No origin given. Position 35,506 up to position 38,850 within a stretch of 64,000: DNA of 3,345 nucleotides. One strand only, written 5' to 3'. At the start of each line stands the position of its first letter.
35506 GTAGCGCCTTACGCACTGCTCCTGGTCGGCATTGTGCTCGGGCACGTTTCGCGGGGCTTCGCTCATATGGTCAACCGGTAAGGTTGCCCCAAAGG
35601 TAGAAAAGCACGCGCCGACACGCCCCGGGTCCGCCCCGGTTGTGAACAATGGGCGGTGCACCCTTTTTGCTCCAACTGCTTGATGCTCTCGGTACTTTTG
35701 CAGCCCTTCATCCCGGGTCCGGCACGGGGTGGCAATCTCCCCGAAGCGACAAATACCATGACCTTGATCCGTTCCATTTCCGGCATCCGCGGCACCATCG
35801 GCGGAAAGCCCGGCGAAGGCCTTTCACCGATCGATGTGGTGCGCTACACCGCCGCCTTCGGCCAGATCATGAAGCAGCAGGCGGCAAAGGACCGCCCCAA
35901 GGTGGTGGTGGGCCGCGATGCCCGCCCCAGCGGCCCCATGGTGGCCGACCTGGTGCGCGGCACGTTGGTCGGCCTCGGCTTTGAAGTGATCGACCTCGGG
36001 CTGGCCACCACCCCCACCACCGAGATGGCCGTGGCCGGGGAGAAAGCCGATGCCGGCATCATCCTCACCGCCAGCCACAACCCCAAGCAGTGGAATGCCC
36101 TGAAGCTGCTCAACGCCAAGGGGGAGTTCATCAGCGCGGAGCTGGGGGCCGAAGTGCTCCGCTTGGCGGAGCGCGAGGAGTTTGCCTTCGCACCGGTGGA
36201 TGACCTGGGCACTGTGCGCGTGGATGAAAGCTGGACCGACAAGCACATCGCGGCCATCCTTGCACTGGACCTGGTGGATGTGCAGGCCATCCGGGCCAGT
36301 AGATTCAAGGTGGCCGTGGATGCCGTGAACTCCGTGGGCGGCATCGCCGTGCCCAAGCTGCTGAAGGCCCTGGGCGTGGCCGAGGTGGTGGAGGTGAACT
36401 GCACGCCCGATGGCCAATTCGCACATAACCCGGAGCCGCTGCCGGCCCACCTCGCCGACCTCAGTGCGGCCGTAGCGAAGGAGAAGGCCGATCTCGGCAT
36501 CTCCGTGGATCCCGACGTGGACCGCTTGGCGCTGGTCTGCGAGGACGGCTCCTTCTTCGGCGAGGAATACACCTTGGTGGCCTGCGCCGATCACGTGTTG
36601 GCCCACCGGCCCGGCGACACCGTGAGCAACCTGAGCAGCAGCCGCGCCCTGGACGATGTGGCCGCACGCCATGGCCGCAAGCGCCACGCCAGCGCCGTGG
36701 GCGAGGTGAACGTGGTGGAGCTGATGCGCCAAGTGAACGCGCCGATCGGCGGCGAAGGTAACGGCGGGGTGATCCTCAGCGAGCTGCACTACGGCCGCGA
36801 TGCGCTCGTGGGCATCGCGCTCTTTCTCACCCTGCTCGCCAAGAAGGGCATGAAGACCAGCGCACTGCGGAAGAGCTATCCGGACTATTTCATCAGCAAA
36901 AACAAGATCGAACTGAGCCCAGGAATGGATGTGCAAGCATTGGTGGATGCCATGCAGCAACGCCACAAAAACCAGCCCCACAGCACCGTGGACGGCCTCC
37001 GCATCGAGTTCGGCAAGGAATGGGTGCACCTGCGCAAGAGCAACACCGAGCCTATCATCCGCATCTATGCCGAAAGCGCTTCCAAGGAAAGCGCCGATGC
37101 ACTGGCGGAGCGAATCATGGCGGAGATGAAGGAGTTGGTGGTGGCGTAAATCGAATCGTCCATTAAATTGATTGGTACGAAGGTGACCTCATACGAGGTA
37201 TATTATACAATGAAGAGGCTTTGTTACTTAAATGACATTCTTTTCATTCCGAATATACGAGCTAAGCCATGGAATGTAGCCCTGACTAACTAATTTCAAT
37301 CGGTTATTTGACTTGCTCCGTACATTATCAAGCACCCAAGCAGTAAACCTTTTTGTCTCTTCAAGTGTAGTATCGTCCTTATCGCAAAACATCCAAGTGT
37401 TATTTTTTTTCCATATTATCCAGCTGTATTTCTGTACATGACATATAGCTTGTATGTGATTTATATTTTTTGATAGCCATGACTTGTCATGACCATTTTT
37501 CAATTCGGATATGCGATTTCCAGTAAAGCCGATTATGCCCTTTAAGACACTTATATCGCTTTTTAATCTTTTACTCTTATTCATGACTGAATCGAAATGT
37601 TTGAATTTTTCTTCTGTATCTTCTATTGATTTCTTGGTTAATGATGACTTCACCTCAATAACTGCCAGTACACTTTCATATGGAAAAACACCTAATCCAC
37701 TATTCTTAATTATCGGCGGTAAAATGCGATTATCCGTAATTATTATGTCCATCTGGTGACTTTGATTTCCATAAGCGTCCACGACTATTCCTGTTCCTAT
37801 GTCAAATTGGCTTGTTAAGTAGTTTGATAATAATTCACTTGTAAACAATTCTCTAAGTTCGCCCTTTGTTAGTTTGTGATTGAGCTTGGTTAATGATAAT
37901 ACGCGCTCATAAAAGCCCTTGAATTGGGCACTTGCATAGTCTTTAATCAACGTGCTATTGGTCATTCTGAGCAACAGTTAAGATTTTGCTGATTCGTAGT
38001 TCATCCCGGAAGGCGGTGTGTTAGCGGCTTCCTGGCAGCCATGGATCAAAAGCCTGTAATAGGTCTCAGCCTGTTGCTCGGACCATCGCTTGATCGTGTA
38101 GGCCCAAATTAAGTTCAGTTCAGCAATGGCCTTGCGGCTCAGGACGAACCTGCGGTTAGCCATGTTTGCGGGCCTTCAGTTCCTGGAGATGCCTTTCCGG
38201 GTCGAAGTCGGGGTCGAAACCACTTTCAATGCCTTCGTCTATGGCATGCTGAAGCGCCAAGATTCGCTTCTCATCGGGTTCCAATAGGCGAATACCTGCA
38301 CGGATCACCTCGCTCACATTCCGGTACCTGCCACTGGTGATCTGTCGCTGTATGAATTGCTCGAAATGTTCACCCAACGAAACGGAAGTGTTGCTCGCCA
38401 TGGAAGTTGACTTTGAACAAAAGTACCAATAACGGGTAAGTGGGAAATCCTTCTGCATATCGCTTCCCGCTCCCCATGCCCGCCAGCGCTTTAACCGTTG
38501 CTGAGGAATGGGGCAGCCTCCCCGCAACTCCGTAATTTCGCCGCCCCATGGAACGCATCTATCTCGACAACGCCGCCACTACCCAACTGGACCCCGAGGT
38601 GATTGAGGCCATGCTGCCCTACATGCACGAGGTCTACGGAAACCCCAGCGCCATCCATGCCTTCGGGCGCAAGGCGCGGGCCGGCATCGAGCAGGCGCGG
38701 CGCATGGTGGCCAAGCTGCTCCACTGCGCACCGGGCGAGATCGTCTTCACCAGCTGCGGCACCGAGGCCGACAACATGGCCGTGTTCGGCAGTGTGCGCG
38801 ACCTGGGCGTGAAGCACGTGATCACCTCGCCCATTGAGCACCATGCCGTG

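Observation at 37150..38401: AT-rich 0.8-kb insertion carrying a PD-(D/E)xK nuclease-like gene has truncated the toxin of a parDE module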

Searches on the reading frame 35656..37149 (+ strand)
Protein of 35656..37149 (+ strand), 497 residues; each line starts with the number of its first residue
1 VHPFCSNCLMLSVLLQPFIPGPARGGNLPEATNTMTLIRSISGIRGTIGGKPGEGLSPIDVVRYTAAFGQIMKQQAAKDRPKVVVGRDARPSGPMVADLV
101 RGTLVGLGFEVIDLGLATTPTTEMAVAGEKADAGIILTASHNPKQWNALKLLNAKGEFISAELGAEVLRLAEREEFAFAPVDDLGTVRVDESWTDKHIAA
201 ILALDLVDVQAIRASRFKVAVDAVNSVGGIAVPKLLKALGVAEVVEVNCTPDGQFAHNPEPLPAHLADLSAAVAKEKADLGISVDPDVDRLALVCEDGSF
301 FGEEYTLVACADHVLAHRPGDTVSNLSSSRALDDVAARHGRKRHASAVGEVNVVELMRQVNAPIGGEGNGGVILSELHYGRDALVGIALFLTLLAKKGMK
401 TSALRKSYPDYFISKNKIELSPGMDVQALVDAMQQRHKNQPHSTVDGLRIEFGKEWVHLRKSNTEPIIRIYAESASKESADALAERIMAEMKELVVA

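Call 4: search_protein_families(library=pfam, proteins=[window:35656-37149:+], max_evalue=1)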
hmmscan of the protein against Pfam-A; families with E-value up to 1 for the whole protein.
window:35656-37149:+ (497 aa): 4 families
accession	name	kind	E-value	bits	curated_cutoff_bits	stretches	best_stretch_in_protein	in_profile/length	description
PF02878.22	PGM_PMM_I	-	2.6e-29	102.1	22.5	1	42-176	7-136/138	Phosphoglucomutase/phosphomannomutase, alpha/beta/alpha domain I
PF02879.22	PGM_PMM_II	-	3.3e-25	89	29.3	1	206-298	10-103/103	Phosphoglucomutase/phosphomannomutase, alpha/beta/alpha domain II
PF02880.22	PGM_PMM_III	-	5.4e-20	72.1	20.7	1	305-409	4-113/115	Phosphoglucomutase/phosphomannomutase, alpha/beta/alpha domain III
PF00408.26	PGM_PMM_IV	-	7.1e-10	39.3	23.1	1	430-489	12-67/68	Phosphoglucomutase/phosphomannomutase, C-terminal domain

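Call 15: find_related_loci(query=window:35656-37149:+, collection=genome_contigs, flank=6000)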
Query window:35656-37149:+ (497 aa) in genome_contigs; peptide patterns used: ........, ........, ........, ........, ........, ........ (x = any residue, [..] = any of these).
600 stretches matched a pattern (row limit reached: there are more); 599 encode a relative of the query (tblastn E <= 1e-3); the best 80 are kept; 80 distinct loci.
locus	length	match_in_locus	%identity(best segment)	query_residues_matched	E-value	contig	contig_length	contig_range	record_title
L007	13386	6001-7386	66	35-495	0e+0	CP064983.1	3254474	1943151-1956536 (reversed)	MAG: Bacteroidota bacterium isolate Fred_18-Q3-R57-64_BAT3C.517 chromosome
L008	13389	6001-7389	66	34-495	0e+0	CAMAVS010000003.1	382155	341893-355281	MAG: Chitinophaga pinensis isolate ME-08apr19-307 genome assembly, contig: ME-08apr19-C9, whole genome shotgun sequence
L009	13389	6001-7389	64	32-496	0e+0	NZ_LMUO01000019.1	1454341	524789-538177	Mucilaginibacter sp. L196 NODE_50_length_1454249_cov_10.750360, whole genome shotgun sequence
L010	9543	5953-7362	64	35-495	0e+0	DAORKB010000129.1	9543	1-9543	MAG TPA_asm: Bacteroidia bacterium isolate AMR_MDS_5536 NODE_2066_length_9543_cov_5.582631, whole genome shotgun sequenc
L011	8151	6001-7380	62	35-494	0e+0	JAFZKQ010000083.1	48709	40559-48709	MAG: Paludibacteraceae bacterium isolate RGIG7853 Water_buffalos_Reticulum-4__c652779, whole genome shotgun sequence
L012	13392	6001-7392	64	30-495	0e+0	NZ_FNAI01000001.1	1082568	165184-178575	Mucilaginibacter pineti strain 47C3B, whole genome shotgun sequence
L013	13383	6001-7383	63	33-495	0e+0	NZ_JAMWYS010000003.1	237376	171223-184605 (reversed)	Solitalea agri strain MAHUQ-68 GCM70023251_50, whole genome shotgun sequence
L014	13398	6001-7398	64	35-495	0e+0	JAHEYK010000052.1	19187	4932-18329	MAG: Bacteroidetes bacterium isolate nzgw126 NODE_3237_length_19188_cov_7.183878, whole genome shotgun sequence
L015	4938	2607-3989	64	33-495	0e+0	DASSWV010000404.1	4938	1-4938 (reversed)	MAG TPA_asm: Pelobium sp. isolate SMAG_U632 k141_1037399, whole genome shotgun sequence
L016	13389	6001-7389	63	35-495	0e+0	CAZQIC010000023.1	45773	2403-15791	MAG TPA_asm: uncultured Bacteroidia bacterium isolate SRP128246_co1_439 genome assembly, contig: NODE_983_length_45773_c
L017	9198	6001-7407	62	27-495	0e+0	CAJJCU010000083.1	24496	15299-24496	MAG: uncultured Flavobacteriales bacterium isolate FRAM18_bin190 genome assembly, contig: FRAM18_bin190-83, whole genome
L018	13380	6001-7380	61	35-494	0e+0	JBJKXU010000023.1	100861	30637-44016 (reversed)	MAG: Parvicellaceae bacterium isolate LRMED-120 Flavobacteriales-LRMED-120-C286, whole genome shotgun sequence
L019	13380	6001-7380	66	35-494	0e+0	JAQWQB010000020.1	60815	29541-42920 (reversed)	MAG: Flavobacteriales bacterium isolate cluster2_bin.241 k141_1287957, whole genome shotgun sequence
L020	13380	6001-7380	64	34-495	0e+0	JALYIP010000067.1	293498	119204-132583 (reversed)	MAG: Bacteroidota bacterium isolate HIE bin28 SD1475-77_k127_868938, whole genome shotgun sequence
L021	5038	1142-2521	64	35-495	0e+0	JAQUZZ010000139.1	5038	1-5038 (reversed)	MAG: Alistipes sp. isolate STD2_3 NODE_73603_length_5038_cov_2.284463_Sandtown_D2, whole genome shotgun sequence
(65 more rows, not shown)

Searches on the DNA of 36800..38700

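Call 75: search_rna_families(source=window, start=36800, end=38700, threshold=evalue, max_evalue=1)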
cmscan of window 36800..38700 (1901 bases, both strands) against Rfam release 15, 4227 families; matches with E-value up to 1: 0.
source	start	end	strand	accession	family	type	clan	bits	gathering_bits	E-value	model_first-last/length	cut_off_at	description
